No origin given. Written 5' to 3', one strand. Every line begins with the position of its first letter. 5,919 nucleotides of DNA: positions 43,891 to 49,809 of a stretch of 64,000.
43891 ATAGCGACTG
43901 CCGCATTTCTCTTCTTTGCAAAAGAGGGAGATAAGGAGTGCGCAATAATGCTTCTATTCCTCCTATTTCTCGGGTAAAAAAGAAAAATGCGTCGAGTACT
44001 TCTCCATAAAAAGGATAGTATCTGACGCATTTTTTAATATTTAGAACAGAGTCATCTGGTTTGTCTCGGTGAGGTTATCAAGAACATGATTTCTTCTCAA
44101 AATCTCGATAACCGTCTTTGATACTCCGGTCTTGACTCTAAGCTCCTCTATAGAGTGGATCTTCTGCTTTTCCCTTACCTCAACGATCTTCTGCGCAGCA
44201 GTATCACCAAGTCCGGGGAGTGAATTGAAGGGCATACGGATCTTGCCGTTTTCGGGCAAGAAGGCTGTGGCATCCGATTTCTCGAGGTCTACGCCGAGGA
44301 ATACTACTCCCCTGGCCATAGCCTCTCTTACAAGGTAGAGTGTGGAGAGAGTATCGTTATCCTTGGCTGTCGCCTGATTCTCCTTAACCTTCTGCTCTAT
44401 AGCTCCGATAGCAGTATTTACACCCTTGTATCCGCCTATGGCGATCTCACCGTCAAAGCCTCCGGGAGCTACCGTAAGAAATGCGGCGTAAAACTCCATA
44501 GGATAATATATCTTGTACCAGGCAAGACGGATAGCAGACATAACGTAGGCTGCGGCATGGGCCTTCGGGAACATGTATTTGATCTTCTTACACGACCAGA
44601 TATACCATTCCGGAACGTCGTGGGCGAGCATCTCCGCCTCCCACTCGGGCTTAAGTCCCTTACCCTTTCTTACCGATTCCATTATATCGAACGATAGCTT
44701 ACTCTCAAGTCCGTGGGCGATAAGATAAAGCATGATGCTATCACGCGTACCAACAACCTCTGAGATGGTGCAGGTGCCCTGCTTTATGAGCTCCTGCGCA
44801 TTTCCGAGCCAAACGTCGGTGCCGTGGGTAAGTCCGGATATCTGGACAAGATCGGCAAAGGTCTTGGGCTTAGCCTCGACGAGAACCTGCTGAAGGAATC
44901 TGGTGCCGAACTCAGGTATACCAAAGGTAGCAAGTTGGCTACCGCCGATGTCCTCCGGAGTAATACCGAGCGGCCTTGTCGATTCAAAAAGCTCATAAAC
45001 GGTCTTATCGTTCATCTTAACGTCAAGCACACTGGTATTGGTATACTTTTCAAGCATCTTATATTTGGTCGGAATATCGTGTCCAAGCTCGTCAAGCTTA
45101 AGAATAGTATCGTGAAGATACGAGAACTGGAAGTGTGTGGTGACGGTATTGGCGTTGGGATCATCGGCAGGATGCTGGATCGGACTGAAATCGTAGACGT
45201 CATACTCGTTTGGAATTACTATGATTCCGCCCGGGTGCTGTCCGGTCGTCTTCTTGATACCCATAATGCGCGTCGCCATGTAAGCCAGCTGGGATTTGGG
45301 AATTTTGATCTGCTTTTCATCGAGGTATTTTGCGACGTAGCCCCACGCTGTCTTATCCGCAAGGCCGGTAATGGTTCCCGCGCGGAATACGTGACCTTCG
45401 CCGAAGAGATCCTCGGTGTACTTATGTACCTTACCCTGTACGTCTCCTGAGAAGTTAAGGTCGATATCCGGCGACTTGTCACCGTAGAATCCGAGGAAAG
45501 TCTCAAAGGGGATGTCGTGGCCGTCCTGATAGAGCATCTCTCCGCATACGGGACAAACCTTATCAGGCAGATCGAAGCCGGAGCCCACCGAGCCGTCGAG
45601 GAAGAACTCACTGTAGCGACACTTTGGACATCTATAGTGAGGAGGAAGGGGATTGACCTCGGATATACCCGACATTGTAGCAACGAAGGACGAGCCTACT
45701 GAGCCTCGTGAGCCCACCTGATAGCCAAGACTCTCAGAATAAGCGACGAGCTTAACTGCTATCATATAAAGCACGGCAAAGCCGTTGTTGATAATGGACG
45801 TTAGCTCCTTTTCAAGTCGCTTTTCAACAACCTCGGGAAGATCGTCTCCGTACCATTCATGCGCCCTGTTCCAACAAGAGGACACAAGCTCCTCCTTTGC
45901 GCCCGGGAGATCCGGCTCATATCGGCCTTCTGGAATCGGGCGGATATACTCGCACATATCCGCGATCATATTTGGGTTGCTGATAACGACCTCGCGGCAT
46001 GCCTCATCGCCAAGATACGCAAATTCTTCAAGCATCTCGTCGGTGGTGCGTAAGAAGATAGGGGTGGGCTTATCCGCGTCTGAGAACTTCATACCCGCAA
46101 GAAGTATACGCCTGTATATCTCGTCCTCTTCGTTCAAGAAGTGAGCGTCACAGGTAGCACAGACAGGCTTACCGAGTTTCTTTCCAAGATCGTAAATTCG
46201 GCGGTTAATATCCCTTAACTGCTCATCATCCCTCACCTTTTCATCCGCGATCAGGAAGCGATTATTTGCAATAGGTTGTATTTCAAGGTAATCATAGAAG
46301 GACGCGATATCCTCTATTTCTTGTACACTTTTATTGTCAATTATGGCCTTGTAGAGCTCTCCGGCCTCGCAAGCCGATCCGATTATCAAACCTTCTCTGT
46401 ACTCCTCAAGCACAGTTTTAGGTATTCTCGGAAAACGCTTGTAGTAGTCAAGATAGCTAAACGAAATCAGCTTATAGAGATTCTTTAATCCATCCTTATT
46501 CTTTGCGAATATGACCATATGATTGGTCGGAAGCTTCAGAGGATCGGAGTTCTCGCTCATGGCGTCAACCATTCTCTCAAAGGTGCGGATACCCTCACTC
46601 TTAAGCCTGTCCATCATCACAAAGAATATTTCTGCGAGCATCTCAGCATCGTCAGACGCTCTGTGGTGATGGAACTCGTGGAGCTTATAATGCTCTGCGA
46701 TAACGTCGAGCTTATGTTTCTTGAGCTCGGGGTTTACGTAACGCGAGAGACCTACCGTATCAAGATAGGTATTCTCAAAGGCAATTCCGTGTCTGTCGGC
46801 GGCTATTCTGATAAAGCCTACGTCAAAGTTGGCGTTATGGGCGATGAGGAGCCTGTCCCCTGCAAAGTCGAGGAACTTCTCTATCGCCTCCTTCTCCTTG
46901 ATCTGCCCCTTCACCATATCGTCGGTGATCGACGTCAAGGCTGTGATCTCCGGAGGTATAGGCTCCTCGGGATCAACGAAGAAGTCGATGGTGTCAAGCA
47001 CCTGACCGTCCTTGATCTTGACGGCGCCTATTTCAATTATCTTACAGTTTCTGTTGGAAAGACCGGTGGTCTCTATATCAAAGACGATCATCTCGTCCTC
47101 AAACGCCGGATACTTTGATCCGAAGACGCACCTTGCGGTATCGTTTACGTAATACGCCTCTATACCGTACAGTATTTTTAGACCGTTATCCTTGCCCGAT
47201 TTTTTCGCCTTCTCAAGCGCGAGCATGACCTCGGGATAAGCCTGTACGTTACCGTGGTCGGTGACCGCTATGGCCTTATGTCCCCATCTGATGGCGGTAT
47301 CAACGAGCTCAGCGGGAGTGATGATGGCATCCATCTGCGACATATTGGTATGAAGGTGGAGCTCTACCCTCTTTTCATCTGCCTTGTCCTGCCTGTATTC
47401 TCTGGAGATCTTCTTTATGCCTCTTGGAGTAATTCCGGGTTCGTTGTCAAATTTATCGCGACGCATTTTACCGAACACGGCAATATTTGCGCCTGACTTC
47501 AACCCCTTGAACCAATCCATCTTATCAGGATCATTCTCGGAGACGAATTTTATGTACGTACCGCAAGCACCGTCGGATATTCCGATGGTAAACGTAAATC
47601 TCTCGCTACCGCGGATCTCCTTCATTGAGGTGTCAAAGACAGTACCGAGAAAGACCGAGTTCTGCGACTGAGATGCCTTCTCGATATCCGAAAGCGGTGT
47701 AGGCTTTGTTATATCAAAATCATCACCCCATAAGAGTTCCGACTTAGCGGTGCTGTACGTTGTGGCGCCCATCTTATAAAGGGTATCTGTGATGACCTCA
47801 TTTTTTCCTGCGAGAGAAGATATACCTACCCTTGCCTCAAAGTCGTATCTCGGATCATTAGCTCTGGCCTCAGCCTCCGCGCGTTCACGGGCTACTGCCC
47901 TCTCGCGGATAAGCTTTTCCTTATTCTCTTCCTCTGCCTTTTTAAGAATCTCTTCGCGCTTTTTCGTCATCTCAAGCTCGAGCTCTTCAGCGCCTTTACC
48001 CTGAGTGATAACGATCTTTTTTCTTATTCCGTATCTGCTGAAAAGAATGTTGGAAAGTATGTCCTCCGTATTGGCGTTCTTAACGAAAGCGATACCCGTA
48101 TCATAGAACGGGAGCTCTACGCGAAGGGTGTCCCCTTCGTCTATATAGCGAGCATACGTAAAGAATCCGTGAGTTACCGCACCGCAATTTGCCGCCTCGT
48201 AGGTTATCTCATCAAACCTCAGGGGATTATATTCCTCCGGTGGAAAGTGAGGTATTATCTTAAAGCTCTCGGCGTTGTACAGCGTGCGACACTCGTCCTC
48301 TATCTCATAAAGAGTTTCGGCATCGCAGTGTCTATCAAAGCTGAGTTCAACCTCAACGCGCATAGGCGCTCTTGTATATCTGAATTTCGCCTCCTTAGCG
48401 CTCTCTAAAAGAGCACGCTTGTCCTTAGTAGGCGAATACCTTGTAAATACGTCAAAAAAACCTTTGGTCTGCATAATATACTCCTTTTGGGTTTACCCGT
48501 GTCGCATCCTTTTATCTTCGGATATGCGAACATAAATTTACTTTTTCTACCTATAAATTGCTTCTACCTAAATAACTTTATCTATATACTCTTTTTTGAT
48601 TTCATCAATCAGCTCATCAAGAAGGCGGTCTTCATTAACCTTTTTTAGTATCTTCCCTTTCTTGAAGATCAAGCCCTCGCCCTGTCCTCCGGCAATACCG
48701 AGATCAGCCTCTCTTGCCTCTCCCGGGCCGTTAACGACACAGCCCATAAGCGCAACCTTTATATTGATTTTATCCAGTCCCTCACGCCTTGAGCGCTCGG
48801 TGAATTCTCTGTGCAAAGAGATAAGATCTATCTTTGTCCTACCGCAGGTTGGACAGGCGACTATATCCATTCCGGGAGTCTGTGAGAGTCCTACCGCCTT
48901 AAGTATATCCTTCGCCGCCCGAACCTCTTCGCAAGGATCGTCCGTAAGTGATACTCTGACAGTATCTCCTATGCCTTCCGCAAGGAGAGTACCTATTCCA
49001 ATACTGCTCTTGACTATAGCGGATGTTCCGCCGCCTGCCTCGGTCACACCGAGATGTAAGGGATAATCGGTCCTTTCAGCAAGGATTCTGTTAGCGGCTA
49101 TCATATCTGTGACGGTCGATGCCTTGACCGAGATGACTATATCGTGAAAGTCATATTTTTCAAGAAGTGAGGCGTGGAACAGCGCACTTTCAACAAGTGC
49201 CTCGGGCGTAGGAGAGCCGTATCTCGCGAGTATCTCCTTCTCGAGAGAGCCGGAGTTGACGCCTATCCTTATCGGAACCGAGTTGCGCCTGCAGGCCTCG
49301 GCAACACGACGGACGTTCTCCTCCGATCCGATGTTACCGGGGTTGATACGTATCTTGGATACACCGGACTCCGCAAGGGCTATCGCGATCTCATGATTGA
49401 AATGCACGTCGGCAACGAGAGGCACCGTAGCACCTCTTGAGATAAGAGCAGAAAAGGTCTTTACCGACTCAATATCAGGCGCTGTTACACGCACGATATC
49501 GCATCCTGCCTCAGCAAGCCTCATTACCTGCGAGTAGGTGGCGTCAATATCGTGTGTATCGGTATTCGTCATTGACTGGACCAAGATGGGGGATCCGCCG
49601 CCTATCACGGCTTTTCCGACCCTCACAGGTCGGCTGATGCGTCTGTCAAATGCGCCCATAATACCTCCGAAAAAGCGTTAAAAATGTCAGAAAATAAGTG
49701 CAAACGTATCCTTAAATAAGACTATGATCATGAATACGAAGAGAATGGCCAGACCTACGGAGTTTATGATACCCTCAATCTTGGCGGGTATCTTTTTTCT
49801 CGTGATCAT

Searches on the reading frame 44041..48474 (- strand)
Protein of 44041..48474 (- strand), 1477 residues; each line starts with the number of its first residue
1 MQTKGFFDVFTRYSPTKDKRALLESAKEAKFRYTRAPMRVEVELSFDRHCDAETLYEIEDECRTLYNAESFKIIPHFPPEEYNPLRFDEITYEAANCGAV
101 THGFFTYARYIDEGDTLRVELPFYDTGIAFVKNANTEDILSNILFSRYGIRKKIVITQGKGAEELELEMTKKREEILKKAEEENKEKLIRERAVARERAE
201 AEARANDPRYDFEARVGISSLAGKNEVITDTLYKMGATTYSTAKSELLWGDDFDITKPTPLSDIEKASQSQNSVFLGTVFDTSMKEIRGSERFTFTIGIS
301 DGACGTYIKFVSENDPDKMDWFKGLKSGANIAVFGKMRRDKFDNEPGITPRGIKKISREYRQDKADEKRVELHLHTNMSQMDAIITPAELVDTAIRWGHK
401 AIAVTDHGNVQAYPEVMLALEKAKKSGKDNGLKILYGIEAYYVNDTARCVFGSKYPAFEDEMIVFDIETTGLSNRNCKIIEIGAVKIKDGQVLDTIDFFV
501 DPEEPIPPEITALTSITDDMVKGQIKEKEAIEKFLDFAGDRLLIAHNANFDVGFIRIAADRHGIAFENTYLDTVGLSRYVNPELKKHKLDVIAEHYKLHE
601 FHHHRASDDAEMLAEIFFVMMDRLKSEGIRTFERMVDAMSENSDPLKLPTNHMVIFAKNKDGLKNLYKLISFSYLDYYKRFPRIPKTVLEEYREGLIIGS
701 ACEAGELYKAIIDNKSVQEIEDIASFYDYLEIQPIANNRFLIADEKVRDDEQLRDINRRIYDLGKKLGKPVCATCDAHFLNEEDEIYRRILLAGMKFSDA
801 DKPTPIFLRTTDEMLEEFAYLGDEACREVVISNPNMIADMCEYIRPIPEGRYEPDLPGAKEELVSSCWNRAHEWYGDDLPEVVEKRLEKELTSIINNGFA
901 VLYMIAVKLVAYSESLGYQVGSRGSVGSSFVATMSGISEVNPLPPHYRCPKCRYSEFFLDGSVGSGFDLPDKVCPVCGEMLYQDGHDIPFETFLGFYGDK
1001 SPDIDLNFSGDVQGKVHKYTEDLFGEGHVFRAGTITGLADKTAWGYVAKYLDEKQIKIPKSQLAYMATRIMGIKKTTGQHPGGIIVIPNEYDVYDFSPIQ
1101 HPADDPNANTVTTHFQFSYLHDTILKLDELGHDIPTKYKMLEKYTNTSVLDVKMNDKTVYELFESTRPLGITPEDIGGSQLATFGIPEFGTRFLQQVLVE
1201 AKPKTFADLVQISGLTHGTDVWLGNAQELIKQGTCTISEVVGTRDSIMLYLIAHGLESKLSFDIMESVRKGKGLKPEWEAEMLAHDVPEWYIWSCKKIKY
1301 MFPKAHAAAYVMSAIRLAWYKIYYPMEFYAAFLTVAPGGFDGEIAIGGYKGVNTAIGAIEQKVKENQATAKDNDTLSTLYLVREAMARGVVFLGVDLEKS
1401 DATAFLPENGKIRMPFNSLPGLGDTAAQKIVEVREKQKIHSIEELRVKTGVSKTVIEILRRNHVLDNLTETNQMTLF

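Call 8: search_protein_families(library=pfam, proteins=[window:44041-48474:-], max_evalue=0.001)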
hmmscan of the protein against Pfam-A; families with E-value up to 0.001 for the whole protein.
window:44041-48474:- (1477 aa): 8 families
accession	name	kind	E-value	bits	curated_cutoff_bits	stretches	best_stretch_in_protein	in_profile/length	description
PF07733.18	DNA_pol3_alpha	-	9.1e-54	183.2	23.9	2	862-1054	2-154/260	Bacterial DNA polymerase III alpha NTPase domain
PF00929.31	RNase_T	-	1.3e-37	130.3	24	1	463-617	1-164/164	Exonuclease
PF02811.25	PHP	-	4.5e-31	108.8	26.4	1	371-727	1-148/164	PHP domain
PF17657.6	DNA_pol3_finger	-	4.8e-21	75.2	22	1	1145-1274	18-149/166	Bacterial DNA polymerase III alpha subunit finger domain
PF14579.12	HHH_6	-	1.7e-10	41.4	25.6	1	1389-1471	1-86/90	Helix-hairpin-helix motif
PF16473.11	Rv2179c-like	-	2.7e-05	24.4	27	1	463-617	3-173/177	3'-5' exoribonuclease Rv2179c-like domain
PF12836.13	HHH_3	-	0.00023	21.6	27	1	1418-1459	18-60/65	Helix-hairpin-helix motif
PF13482.12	RNase_H_2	-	0.00051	20.5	22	0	464-597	2-114/165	RNase_H superfamily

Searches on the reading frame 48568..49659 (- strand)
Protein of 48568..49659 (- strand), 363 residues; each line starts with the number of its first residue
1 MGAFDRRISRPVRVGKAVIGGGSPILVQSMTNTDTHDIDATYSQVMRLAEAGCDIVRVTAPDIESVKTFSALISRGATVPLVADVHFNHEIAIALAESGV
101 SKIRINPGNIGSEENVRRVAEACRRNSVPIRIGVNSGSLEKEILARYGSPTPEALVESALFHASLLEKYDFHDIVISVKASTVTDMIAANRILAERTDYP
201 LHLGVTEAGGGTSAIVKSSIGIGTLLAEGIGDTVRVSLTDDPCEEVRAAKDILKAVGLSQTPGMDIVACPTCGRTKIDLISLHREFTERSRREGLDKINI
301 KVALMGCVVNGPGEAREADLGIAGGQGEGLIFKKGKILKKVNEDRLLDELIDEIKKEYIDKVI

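Call 87: search_protein_families(library=pfam, proteins=[window:48568-49659:-], max_evalue=0.00001)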
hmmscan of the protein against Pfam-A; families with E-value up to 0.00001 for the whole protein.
window:48568-49659:- (363 aa): 1 family
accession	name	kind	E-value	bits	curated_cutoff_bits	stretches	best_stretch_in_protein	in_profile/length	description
PF04551.19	GcpE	-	1.7e-144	481.5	32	1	10-356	2-343/343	GcpE protein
